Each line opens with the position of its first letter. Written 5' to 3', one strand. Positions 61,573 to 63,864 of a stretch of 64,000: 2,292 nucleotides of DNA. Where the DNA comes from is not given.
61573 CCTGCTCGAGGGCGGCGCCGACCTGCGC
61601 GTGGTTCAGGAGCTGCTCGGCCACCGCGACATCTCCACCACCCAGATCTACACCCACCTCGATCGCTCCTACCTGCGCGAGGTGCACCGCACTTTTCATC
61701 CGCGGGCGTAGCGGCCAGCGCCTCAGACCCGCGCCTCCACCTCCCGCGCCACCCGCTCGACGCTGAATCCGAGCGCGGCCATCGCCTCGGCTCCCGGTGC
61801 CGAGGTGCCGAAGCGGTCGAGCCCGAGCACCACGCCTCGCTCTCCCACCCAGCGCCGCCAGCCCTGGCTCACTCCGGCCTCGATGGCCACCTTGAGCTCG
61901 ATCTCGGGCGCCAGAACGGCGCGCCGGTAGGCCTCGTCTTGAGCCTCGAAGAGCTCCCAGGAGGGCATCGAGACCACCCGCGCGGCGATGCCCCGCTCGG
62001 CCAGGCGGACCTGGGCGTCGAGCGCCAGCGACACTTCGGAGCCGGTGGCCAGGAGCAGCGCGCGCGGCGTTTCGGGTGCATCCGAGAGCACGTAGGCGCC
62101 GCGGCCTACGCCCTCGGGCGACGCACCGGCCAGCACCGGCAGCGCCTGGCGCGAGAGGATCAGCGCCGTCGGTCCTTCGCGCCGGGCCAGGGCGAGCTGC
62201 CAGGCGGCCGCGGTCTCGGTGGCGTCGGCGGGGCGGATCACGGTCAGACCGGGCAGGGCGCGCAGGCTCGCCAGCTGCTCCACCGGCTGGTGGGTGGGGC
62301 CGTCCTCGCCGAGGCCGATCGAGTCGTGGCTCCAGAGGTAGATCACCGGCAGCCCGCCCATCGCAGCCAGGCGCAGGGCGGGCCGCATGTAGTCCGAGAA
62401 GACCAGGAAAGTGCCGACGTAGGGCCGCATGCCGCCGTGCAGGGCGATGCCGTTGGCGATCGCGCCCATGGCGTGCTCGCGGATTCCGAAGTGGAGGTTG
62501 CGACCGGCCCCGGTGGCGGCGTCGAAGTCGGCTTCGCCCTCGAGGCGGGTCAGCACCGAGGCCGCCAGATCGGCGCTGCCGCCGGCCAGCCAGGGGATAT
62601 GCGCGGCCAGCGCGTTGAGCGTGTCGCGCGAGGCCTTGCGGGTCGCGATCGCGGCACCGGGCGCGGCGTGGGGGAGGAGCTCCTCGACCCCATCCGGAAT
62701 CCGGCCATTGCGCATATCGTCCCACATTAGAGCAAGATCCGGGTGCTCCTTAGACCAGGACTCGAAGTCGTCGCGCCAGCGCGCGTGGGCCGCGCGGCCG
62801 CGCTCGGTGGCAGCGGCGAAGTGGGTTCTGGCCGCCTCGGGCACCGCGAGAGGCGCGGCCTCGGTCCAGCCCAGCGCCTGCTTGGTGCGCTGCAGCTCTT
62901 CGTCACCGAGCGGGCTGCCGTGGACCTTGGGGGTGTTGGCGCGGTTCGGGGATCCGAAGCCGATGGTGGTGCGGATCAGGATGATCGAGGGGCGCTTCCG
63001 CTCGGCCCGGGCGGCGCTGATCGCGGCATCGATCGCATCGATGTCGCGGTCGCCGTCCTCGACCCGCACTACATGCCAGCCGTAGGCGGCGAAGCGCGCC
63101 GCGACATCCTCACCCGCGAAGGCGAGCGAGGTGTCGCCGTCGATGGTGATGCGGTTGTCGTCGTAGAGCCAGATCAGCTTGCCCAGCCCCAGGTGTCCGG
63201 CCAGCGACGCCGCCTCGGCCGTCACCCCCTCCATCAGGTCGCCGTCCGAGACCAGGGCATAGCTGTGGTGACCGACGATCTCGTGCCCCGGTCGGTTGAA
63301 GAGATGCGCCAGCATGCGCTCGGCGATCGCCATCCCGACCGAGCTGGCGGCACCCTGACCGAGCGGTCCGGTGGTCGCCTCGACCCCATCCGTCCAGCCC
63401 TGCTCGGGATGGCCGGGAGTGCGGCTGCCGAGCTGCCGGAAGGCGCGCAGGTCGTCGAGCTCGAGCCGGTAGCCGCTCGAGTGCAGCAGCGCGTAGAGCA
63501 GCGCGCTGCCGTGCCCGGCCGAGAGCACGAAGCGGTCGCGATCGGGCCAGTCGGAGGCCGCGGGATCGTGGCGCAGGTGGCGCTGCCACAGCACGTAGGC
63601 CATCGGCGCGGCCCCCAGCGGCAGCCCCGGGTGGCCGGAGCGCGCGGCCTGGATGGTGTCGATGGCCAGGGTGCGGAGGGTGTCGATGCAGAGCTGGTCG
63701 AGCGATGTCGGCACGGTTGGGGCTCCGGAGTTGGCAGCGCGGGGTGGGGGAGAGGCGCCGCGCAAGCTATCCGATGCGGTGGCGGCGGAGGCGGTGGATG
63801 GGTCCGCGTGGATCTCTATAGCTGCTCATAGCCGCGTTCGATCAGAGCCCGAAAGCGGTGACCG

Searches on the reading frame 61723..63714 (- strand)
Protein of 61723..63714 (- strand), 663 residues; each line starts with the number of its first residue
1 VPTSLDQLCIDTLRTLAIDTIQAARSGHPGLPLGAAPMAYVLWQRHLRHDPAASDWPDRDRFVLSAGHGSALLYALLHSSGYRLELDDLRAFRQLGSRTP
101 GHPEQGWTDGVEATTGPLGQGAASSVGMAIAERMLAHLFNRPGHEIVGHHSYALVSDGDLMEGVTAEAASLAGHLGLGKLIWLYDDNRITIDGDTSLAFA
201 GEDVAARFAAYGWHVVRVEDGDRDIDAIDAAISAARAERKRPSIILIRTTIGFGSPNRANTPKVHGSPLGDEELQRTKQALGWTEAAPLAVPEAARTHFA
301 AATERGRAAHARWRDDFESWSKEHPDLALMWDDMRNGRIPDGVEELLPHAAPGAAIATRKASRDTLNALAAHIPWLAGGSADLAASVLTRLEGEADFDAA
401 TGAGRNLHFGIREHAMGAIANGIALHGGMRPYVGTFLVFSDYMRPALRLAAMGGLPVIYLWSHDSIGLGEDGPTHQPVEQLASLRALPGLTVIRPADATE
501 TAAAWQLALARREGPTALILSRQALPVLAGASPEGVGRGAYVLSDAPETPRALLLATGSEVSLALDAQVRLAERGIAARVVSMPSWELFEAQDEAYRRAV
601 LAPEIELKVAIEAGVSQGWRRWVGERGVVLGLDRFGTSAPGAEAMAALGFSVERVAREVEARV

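Call 26: search_protein_families(library=pfam, proteins=[window:61723-63714:-], max_evalue=0.01)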
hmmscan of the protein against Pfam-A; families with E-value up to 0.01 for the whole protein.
window:61723-63714:- (663 aa): 5 families
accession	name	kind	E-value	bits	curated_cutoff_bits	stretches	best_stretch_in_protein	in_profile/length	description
PF00456.26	Transketolase_N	-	8.9e-137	456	22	1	6-340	2-334/334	Transketolase, thiamine diphosphate binding domain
PF02779.29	Transket_pyr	-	1.1e-57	194.9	27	1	355-526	2-173/174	Transketolase, pyrimidine binding domain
PF22613.1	Transketolase_C_1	-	1e-39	135.7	27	1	539-650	1-112/113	Transketolase-like TK C-terminal domain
PF02780.25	Transketolase_C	-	1.1e-10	42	25.9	1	548-655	8-124/124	Transketolase, C-terminal domain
PF15338.11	TPIP1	-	0.0095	16.5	27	0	523-587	10-75/123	p53-regulated apoptosis-inducing protein 1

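Call 62: find_encoding_contigs(protein=window:61723-63714:-, flank=10000, max_places=1)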
Protein window:61723-63714:- (663 aa): 2 contigs read that carry it; 1 place shown.
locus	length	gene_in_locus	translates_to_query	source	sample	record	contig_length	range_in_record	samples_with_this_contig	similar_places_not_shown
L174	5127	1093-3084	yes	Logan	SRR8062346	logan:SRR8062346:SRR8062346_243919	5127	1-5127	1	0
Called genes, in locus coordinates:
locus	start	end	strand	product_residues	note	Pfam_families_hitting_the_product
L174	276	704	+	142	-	PF08780:NTase_sub_bind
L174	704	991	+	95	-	PF01909:NTP_transf_2, PF18765:Polbeta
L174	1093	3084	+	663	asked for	PF00456:Transketolase_N, PF02779:Transket_pyr, PF22613:Transketolase_C_1, PF02780:Transketolase_C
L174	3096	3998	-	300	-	PF02899:Phage_int_SAM_1, PF13495:Phage_int_SAM_4 (faint), PF00589:Phage_integrase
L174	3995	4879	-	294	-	PF01734:Patatin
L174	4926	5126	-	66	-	?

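Call 63: find_encoding_contigs(protein=window:61723-63714:-, flank=10000, max_places=4)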
Protein window:61723-63714:- (663 aa): 2 contigs read that carry it; 1 place shown.
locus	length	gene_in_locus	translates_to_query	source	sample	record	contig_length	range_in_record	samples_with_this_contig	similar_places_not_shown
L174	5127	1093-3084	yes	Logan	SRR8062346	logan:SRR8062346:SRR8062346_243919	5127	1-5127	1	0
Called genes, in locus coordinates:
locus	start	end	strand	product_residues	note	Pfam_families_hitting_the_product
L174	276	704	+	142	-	PF08780:NTase_sub_bind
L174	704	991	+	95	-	PF01909:NTP_transf_2, PF18765:Polbeta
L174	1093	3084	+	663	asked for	PF00456:Transketolase_N, PF02779:Transket_pyr, PF22613:Transketolase_C_1, PF02780:Transketolase_C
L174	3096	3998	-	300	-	PF02899:Phage_int_SAM_1, PF13495:Phage_int_SAM_4 (faint), PF00589:Phage_integrase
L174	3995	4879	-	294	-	PF01734:Patatin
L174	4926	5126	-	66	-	?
